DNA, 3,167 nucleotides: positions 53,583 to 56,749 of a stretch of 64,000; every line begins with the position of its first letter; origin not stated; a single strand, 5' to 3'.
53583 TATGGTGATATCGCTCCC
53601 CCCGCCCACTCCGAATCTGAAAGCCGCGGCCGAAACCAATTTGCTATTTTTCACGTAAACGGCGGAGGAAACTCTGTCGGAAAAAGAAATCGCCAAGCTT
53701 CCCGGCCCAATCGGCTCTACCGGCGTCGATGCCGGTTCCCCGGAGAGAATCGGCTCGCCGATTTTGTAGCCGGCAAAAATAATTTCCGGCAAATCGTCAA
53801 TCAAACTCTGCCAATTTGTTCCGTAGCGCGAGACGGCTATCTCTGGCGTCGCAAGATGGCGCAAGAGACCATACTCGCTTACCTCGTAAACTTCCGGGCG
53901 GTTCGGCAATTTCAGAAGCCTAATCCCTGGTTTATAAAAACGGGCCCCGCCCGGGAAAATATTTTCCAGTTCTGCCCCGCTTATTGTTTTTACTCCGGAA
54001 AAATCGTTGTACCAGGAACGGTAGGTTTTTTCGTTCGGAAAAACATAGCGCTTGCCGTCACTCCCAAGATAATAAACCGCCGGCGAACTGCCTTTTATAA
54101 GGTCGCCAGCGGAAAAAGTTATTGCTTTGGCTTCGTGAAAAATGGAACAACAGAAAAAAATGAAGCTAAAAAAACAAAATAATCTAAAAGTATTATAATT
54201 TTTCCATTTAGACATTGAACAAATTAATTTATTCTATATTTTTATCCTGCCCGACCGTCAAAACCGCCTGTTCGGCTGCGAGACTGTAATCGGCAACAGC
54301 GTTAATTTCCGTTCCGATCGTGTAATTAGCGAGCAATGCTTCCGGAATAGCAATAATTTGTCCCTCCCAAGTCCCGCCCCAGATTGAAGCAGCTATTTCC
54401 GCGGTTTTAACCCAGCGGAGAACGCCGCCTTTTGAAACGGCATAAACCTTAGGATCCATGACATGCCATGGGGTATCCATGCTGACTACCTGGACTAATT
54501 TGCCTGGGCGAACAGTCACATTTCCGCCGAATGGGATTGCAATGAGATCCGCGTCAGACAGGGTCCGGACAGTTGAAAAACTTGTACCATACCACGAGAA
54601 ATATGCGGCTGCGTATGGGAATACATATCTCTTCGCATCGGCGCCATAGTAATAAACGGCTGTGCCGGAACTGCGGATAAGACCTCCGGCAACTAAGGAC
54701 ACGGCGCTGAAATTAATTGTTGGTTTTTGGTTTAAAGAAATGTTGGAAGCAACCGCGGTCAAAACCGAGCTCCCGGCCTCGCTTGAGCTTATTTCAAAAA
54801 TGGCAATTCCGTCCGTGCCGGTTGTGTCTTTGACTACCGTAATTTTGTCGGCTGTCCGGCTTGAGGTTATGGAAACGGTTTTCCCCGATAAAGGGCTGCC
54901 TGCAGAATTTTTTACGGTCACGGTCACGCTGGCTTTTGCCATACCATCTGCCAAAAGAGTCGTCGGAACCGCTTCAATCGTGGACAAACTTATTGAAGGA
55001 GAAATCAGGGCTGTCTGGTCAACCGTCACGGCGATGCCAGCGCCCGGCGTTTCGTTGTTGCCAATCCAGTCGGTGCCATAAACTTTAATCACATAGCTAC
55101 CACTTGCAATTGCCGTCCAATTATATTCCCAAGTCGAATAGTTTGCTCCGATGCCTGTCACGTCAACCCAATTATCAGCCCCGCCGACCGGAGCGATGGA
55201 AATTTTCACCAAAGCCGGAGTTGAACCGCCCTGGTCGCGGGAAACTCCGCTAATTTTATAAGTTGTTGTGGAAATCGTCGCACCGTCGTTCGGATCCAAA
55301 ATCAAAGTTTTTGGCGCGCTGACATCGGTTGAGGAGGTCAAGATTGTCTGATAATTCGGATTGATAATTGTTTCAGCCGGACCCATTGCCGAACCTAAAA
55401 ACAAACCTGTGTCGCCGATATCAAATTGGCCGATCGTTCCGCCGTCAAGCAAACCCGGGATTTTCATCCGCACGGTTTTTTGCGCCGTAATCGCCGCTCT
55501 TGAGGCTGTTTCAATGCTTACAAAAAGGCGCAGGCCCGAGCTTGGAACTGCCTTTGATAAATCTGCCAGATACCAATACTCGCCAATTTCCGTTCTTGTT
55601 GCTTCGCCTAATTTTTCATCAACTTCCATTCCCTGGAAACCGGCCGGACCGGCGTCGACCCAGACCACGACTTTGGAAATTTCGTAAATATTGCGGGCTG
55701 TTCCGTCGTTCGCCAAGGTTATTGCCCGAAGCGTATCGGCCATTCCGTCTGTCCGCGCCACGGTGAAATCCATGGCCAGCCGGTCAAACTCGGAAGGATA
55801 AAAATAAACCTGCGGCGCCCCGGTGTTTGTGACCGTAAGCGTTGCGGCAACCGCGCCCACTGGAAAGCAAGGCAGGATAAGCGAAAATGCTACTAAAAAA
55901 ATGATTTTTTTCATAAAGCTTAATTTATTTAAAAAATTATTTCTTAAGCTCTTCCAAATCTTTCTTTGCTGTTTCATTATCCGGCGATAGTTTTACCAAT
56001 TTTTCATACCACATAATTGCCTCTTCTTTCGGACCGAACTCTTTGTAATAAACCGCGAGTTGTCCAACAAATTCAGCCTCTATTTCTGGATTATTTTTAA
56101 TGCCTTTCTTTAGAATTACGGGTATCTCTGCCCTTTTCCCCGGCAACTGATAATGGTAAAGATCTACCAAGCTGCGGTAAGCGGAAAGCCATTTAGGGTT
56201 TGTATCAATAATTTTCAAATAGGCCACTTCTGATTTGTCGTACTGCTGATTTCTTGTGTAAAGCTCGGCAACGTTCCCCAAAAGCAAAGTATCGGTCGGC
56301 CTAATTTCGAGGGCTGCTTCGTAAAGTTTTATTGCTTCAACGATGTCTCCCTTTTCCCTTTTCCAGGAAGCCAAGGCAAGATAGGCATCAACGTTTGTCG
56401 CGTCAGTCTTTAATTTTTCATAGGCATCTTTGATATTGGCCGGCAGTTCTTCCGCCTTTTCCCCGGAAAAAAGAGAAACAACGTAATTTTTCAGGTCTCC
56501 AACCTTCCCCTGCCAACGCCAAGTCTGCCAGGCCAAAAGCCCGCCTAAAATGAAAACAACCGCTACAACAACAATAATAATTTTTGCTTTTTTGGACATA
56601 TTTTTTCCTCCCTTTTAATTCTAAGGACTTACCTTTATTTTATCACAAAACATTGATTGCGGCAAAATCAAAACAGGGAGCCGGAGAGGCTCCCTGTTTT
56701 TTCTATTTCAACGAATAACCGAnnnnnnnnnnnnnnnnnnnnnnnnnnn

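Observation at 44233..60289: Five adjacent giant secreted proteins share a novel roughly 130-aa YYYG-DGKR-VFP module placed at either terminus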

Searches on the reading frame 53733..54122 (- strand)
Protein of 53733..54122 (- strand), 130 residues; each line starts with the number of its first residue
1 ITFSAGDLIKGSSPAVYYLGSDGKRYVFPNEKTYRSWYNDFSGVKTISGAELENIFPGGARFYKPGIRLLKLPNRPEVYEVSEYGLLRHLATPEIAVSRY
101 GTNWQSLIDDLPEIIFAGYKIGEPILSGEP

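Call 13: search_protein_families(library=pfam, proteins=[window:53733-54122:-], max_evalue=10)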
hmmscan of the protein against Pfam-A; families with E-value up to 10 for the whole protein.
seq(130 aa): 1 family
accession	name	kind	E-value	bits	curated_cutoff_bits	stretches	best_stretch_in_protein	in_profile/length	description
PF04952.20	AstE_AspA_hybrid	-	0.24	11.8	25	1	3-34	33-64/76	AstE/AspA barrel-sandwich hybrid domain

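Call 81: search_protein_families(library=phrogs, proteins=[window:53733-54122:-], max_evalue=1)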
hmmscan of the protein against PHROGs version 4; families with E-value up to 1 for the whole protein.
seq(130 aa): 0 families

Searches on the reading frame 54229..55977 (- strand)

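Call 3: search_protein_families(library=pfam, proteins=[window:54229-55977:-], max_evalue=0.1)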
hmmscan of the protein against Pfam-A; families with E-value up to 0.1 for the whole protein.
window:54229-55977:- (582 aa): 6 families
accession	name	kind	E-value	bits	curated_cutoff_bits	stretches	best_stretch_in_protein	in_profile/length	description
PF02369.22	Big_1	-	5.9e-14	52.4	34.9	1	332-423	2-92/93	Bacterial Ig-like domain (group 1)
PF09134.16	Invasin_D3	-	3e-09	37.7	33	1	330-425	3-97/98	Invasin, domain 3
PF17789.7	MG4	-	0.0031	18.2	24.7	1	350-404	17-68/95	Macroglobulin domain MG4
PF07495.19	Y_Y_Y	-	0.0068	16.7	26.6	1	268-312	19-57/65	Y_Y_Y domain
PF24107.1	DUF7382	-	0.013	15.8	27.4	1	349-393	20-63/65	Domain of unknown function (DUF7382)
PF13620.12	CarboxypepD_reg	-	0.026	15.3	32.3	1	350-414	1-60/82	Carboxypeptidase regulatory-like domain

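Call 4: search_protein_families(library=ncbifam, proteins=[window:54229-55977:-], max_evalue=0.1)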
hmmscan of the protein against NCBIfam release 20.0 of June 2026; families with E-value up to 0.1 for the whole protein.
window:54229-55977:- (582 aa): 1 family
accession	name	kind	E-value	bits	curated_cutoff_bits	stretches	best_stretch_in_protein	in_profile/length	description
NF033627.3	intimin_all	equivalog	0.00011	20.2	1400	1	316-423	650-750/939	intimin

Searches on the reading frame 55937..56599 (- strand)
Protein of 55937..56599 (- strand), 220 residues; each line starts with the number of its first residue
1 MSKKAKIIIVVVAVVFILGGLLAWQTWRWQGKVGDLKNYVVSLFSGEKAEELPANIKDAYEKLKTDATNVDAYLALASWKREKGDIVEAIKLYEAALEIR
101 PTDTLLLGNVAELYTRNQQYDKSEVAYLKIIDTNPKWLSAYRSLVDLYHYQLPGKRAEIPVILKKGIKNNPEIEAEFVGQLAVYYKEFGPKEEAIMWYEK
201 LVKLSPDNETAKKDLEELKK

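Call 16: search_protein_families(library=pfam, proteins=[window:55937-56599:-], max_evalue=0.001)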
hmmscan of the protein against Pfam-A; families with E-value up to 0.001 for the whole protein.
window:55937-56599:- (220 aa): 13 families
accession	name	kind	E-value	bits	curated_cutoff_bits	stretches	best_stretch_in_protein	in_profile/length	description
PF13181.12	TPR_8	-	2e-12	46.6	25.7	0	179-208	5-34/34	Tetratricopeptide repeat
PF13428.12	TPR_14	-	7.3e-12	45.2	23.5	1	71-112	2-43/44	Tetratricopeptide repeat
PF07719.23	TPR_2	-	1.3e-10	41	27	1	71-103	2-34/34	Tetratricopeptide repeat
PF14559.12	TPR_19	-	4.2e-10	40.3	25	1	82-145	3-65/68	Tetratricopeptide repeat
PF00515.34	TPR_1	-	5.1e-10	39.2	27.8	0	81-103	12-34/34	Tetratricopeptide repeat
PF13414.12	TPR_11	-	1.4e-09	37.9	26.8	0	81-114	5-38/42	TPR repeat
PF13431.12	TPR_17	-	3.4e-09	36.7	24.4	0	92-123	1-32/34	Tetratricopeptide repeat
PF13424.12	TPR_12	-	3.2e-08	34.1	30.1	0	57-100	30-75/77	Tetratricopeptide repeat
PF13429.12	TPR_15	-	4.3e-07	30.1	26.2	0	23-106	100-182/280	Tetratricopeptide repeat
PF13176.12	TPR_7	-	1.1e-06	28.7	27.9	0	72-103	1-32/36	Tetratricopeptide repeat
PF24575.1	TPR_Slam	-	1.6e-05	25.7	35.2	0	58-124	36-101/104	Surface lipoprotein assembly modifier, N-terminal TPR repeats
PF13174.12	TPR_6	-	7e-05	23.7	26.3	0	71-101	1-31/33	Tetratricopeptide repeat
PF13374.12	TPR_10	-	0.00015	22.1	27.5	0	71-100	3-32/42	Tetratricopeptide repeat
